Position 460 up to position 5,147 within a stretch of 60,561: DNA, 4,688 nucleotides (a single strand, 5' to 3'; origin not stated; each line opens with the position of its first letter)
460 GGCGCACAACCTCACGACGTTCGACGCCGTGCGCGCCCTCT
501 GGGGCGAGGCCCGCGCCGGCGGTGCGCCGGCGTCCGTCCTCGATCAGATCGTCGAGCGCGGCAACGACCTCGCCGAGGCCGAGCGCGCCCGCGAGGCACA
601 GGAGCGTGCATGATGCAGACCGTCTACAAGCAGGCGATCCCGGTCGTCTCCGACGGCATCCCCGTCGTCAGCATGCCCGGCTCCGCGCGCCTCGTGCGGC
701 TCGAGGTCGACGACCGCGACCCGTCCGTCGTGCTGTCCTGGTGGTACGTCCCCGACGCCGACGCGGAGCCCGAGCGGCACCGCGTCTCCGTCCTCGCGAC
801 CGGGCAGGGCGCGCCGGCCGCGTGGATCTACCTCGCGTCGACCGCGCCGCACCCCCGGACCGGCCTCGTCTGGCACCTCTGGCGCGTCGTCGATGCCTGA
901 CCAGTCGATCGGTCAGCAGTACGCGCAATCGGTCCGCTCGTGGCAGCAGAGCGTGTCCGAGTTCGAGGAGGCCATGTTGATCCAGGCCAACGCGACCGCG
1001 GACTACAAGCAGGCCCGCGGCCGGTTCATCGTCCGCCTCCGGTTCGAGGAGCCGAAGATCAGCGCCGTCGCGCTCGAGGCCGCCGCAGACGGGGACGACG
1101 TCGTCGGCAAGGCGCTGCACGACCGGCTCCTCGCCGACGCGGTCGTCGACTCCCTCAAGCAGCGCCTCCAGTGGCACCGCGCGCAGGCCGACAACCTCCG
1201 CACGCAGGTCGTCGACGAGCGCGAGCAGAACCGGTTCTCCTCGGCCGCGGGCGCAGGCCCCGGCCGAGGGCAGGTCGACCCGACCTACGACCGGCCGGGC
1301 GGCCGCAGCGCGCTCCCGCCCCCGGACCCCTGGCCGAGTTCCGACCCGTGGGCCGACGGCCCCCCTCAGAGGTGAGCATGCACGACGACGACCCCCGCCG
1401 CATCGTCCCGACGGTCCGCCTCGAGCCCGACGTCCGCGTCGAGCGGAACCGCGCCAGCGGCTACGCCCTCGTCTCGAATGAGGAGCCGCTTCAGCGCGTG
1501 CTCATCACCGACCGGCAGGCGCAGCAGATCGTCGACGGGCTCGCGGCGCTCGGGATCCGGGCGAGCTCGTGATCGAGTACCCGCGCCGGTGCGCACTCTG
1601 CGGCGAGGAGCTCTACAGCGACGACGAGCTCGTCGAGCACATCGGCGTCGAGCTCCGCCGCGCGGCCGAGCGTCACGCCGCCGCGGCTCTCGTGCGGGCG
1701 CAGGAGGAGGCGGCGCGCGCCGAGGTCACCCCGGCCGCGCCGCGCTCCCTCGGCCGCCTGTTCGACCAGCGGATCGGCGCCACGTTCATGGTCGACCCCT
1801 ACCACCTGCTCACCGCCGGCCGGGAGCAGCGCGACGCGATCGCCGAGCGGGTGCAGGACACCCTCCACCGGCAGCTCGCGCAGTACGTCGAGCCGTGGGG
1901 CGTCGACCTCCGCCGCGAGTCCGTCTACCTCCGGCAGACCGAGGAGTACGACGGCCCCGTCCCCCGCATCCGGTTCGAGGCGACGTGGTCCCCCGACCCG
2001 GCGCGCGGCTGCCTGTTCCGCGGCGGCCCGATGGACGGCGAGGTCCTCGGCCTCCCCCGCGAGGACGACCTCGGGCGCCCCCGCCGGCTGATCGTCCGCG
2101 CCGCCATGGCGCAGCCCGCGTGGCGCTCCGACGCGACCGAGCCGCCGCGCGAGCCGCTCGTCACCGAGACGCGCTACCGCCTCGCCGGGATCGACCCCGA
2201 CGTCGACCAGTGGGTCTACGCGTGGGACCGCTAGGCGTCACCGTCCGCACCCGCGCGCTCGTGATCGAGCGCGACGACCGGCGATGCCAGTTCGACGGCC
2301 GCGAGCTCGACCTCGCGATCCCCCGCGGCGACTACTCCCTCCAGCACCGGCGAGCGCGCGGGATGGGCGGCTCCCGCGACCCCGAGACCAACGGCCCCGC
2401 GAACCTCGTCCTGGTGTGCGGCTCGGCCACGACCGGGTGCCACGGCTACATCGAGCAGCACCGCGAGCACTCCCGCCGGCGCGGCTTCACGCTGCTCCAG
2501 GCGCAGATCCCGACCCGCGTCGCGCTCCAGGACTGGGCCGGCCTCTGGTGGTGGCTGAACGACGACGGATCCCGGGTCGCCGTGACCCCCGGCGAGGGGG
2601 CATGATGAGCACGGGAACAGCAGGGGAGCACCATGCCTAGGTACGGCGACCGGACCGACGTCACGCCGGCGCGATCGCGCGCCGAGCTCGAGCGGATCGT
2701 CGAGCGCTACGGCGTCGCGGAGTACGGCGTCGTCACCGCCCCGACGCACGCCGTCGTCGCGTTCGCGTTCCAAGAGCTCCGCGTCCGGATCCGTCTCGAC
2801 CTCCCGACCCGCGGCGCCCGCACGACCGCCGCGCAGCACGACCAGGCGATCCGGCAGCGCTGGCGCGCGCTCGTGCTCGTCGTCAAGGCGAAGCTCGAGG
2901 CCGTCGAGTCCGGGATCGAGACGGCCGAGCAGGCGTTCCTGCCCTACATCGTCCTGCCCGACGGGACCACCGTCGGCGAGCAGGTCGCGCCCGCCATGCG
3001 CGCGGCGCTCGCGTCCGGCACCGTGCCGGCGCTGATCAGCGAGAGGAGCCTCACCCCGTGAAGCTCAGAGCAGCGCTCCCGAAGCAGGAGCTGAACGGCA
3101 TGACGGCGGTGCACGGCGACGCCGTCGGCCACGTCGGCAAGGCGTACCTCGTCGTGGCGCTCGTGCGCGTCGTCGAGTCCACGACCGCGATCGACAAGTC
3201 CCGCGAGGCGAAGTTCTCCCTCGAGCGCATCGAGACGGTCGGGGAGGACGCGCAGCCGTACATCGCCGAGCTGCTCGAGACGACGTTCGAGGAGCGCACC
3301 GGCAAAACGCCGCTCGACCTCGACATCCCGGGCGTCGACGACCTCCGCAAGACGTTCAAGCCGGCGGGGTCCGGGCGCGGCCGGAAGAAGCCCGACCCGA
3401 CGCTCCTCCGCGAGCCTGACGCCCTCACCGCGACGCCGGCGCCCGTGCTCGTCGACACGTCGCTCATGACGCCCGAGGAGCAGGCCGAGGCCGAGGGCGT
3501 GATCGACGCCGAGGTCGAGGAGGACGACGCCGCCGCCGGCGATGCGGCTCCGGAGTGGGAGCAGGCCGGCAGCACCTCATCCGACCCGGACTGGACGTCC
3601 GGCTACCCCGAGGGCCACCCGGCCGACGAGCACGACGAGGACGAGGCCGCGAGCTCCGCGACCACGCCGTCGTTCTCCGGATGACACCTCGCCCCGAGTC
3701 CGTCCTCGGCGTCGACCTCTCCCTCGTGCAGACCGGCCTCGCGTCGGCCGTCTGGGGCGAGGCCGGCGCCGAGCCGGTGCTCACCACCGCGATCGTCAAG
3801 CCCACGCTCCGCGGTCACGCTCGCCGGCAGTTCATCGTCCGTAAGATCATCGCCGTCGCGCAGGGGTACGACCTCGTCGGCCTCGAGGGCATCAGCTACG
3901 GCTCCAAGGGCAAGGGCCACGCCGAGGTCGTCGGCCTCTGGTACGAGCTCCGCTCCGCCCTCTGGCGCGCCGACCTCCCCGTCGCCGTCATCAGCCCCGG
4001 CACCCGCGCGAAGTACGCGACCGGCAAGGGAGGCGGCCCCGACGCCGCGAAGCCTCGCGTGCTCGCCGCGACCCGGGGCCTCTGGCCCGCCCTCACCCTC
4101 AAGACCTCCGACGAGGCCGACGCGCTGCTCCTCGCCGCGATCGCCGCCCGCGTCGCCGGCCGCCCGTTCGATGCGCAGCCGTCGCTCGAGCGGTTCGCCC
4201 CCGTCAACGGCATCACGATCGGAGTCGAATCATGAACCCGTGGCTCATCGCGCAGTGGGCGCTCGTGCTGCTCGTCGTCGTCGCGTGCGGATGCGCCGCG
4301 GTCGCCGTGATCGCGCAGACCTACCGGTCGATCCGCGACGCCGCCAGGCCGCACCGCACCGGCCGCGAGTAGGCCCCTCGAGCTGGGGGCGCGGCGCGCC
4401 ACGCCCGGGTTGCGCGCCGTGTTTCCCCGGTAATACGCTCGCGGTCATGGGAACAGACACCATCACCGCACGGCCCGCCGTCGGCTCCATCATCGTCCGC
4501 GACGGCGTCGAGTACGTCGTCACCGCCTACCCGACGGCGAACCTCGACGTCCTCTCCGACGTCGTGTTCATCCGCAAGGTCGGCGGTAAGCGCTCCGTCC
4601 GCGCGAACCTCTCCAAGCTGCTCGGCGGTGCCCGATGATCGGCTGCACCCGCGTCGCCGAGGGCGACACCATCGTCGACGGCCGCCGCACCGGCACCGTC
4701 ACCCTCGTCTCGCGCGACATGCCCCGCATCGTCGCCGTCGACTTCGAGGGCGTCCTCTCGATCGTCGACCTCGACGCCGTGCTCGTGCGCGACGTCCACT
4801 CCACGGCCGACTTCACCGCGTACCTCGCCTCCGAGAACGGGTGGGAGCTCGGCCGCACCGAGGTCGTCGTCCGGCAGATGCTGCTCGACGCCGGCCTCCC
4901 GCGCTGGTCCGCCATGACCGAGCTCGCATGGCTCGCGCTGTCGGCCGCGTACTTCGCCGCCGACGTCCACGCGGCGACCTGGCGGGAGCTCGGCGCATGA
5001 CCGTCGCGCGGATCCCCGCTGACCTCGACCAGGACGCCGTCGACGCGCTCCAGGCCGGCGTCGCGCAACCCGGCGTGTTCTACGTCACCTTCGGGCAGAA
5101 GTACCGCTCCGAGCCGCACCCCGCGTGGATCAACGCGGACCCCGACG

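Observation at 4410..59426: Genome-wide leaderless-type promoter grammar: a TANNNT-like hexamer ends exactly 7-8 nt before the start codon of at least 24 genes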

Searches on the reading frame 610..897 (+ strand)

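Call 76: search_protein_families(library=pfam, proteins=[window:610-897:+], max_evalue=0.001)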
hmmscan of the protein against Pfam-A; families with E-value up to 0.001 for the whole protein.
window:610-897:+ (96 aa): 1 family
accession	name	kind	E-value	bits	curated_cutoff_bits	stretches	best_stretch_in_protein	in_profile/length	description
PF24043.1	DUF7352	-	3.7e-12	46.8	27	1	2-93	2-89/97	Domain of unknown function (DUF7352)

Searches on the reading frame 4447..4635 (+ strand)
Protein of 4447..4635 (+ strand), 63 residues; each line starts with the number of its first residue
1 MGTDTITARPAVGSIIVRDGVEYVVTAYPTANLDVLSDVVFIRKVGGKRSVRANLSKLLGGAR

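Call 53: search_protein_families(library=pfam, proteins=[window:4447-4635:+], max_evalue=0.01)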
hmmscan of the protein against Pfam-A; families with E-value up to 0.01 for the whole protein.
window:4447-4635:+ (63 aa): 0 families

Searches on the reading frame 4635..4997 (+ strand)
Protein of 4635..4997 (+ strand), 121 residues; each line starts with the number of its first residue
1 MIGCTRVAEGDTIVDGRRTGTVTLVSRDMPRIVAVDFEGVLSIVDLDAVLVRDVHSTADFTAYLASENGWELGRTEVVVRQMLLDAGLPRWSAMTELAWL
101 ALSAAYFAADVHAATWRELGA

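Call 76: search_protein_families(library=pfam, proteins=[window:4635-4997:+], max_evalue=0.001)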
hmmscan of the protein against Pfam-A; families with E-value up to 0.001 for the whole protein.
window:4635-4997:+ (121 aa): 0 families
